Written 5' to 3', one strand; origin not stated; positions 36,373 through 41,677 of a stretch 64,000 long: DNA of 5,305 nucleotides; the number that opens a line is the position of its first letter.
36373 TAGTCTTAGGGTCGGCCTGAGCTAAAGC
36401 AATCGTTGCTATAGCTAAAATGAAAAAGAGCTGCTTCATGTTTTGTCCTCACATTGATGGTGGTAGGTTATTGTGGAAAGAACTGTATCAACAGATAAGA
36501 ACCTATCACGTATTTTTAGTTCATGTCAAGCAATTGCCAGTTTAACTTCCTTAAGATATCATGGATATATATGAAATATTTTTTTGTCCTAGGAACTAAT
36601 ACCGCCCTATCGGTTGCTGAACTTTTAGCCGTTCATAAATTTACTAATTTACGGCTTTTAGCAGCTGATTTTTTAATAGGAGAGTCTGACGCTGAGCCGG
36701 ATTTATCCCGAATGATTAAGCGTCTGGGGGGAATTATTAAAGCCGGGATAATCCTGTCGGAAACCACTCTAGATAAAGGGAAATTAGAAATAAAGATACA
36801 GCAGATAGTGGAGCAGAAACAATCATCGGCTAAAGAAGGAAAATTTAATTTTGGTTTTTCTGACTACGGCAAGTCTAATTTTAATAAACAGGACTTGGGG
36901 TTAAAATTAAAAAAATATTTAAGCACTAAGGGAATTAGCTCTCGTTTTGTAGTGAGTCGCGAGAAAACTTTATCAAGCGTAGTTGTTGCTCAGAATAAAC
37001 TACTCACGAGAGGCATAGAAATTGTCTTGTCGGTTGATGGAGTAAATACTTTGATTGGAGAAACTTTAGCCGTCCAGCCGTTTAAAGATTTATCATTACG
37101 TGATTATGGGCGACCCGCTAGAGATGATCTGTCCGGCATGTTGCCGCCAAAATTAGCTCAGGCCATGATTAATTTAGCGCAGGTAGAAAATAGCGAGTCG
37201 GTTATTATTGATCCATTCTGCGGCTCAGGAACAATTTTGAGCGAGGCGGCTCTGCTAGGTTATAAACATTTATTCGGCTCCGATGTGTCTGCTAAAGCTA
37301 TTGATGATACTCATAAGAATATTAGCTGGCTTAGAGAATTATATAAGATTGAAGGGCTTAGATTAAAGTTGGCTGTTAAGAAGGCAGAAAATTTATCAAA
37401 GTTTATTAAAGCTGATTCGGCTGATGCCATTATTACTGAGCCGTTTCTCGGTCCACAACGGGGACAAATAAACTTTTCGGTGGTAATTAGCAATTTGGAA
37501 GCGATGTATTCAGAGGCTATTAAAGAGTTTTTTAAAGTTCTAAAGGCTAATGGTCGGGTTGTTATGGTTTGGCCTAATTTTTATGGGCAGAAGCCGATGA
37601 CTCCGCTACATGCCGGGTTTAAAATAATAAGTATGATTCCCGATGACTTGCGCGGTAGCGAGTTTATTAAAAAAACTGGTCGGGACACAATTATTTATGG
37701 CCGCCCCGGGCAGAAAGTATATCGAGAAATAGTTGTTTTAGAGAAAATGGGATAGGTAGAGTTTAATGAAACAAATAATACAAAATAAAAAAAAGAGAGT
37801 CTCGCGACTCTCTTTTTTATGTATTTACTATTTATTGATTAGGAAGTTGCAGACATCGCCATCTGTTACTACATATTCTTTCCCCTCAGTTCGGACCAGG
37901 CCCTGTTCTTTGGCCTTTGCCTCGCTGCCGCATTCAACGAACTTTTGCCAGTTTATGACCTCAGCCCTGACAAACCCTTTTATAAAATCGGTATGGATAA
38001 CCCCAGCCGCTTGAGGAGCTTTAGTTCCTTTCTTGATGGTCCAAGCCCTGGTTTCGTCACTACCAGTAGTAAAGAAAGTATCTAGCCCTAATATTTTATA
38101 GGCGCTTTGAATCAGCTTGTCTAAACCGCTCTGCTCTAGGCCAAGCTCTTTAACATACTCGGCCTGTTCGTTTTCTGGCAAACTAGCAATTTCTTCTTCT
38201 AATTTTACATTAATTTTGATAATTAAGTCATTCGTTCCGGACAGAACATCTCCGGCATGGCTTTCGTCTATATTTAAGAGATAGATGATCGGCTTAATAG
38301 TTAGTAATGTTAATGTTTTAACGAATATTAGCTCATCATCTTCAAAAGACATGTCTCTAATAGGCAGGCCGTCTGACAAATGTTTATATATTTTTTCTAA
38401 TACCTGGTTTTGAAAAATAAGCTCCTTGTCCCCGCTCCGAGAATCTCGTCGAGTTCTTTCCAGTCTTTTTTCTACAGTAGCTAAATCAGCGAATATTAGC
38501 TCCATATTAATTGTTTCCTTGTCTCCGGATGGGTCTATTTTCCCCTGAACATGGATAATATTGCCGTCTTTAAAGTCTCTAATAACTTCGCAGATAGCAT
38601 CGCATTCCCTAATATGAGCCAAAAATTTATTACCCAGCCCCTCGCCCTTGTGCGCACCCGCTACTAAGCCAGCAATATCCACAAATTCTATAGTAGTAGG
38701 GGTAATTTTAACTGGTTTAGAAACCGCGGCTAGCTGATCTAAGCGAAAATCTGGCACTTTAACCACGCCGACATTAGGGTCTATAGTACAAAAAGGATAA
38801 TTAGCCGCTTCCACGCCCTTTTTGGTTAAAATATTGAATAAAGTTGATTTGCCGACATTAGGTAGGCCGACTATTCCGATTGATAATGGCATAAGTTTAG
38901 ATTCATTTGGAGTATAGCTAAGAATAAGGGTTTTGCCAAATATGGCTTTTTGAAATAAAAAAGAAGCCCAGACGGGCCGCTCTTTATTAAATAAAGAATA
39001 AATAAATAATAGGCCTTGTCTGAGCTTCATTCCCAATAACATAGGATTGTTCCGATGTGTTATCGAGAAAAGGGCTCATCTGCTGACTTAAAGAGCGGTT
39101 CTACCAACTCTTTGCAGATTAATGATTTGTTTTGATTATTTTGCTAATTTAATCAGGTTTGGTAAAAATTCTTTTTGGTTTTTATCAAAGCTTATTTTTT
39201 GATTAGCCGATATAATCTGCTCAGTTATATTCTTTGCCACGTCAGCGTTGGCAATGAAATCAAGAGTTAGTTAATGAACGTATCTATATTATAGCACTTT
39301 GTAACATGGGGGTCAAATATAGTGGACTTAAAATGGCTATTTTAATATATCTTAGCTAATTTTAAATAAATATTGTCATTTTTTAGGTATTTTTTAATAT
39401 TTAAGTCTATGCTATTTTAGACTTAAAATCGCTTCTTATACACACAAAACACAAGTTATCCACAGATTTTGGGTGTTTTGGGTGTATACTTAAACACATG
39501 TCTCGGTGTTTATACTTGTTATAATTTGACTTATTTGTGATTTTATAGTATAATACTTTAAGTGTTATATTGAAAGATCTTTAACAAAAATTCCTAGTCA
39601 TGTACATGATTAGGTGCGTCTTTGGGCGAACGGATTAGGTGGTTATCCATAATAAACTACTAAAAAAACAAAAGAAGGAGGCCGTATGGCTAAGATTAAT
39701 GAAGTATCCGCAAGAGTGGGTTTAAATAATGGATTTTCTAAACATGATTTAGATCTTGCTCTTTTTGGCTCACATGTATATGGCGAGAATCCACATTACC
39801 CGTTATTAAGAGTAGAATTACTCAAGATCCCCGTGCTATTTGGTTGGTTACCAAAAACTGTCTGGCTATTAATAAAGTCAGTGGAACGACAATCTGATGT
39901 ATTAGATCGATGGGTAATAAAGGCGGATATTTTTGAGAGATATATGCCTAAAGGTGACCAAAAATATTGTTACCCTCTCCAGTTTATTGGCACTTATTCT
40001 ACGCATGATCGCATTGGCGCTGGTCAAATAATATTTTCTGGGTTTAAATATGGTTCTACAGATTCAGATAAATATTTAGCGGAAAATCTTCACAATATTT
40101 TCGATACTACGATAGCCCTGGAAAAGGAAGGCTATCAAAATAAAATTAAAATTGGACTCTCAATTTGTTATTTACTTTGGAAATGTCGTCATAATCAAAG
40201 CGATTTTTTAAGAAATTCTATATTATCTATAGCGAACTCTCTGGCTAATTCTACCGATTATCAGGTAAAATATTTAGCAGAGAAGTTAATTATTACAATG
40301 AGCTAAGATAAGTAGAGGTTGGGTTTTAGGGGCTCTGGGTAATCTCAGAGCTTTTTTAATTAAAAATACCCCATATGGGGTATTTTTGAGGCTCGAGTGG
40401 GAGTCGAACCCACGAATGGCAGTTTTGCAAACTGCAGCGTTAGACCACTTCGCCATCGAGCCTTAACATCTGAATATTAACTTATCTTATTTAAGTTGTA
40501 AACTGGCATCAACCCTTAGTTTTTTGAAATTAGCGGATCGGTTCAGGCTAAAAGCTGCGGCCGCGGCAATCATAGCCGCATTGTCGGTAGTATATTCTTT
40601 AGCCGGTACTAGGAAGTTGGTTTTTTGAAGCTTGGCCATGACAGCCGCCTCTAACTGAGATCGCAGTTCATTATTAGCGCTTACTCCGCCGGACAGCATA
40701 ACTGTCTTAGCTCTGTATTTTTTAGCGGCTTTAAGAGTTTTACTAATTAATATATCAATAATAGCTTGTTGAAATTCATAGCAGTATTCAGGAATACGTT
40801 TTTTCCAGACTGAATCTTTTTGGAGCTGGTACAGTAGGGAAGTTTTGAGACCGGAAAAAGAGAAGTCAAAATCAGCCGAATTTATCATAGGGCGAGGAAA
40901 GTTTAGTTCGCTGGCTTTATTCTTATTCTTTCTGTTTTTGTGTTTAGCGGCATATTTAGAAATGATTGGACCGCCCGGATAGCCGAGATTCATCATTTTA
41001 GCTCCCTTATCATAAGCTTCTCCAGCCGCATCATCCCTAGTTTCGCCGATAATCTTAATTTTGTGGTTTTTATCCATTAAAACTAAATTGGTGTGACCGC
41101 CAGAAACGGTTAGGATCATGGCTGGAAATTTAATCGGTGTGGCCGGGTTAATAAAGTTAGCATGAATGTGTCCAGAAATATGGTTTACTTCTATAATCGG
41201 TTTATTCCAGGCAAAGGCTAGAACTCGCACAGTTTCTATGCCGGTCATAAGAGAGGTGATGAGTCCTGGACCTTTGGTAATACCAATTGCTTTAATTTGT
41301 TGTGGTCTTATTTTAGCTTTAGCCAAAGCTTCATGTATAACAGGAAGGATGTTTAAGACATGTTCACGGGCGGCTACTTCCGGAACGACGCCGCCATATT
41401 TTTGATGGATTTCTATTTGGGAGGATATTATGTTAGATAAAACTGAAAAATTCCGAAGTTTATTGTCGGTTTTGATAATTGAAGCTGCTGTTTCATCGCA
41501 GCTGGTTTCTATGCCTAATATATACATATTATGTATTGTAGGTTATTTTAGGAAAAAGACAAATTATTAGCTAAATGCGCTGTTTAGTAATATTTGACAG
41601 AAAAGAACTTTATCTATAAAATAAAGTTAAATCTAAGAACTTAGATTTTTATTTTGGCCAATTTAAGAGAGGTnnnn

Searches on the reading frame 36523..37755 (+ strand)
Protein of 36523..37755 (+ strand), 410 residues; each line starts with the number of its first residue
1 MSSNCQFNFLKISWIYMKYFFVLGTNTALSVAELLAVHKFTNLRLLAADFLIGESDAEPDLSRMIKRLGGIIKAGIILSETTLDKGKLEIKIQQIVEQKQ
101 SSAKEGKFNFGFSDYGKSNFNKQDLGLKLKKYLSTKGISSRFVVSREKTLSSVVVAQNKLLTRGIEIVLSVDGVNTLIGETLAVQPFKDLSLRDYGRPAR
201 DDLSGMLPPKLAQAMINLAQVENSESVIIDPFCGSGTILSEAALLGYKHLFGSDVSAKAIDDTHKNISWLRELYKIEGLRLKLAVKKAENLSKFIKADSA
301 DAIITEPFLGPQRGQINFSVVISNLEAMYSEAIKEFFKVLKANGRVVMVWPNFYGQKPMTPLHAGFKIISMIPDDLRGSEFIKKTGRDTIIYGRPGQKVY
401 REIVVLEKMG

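Call 60: search_protein_families(library=pfam, proteins=[window:36523-37755:+], max_evalue=0.0001)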
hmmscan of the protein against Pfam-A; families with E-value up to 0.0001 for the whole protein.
window:36523-37755:+ (410 aa): 3 families
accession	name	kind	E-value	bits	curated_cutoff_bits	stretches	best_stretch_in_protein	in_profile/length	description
PF01170.24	UPF0020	-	4.2e-15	56.4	22.3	1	203-350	7-166/197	RMKL-like, methyltransferase domain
PF13847.12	Methyltransf_31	-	1.5e-08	34.9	27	1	223-352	2-113/145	Methyltransferase domain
PF01555.25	N6_N4_Mtase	-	2.9e-06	27.8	26.7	1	207-258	166-214/221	DNA methylase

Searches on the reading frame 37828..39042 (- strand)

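Call 60: search_protein_families(library=pfam, proteins=[window:37828-39042:-], max_evalue=0.0001)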
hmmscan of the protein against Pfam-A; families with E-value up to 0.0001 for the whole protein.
window:37828-39042:- (404 aa): 3 families
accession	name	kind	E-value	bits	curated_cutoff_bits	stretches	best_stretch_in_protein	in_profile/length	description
PF06071.19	YchF-GTPase_C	-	9.9e-38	128.6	27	1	320-403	1-84/84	Protein of unknown function (DUF933)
PF01926.29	MMR_HSR1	-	4e-22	78.9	21.9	1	55-159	2-86/113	50S ribosome-binding GTPase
PF02421.24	FeoB_N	-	4.3e-08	33.3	27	1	55-96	3-44/156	Ferrous iron transport protein B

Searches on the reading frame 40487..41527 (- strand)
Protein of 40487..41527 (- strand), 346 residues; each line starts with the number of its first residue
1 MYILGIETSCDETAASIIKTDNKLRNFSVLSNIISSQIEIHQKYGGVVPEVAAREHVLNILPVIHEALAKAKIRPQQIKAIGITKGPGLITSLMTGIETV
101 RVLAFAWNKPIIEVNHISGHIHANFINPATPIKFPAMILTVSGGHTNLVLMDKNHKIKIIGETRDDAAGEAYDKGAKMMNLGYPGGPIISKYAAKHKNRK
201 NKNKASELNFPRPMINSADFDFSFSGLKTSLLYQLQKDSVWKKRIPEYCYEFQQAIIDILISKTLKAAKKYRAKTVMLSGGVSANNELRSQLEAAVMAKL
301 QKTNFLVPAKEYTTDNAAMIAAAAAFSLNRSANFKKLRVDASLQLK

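Call 60: search_protein_families(library=pfam, proteins=[window:40487-41527:-], max_evalue=0.0001)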
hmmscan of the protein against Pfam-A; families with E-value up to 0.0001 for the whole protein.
window:40487-41527:- (346 aa): 2 families
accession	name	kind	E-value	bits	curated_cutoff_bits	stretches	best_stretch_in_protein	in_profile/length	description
PF00814.31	TsaD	-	2e-89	300.2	24.8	1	29-321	2-263/264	tRNA N6-adenosine threonylcarbamoyltransferase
PF22521.2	HypF_C_2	-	4.8e-07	30.2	27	1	230-299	151-220/241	Carbamoyltransferase, Kae1-like Domain, second subdomain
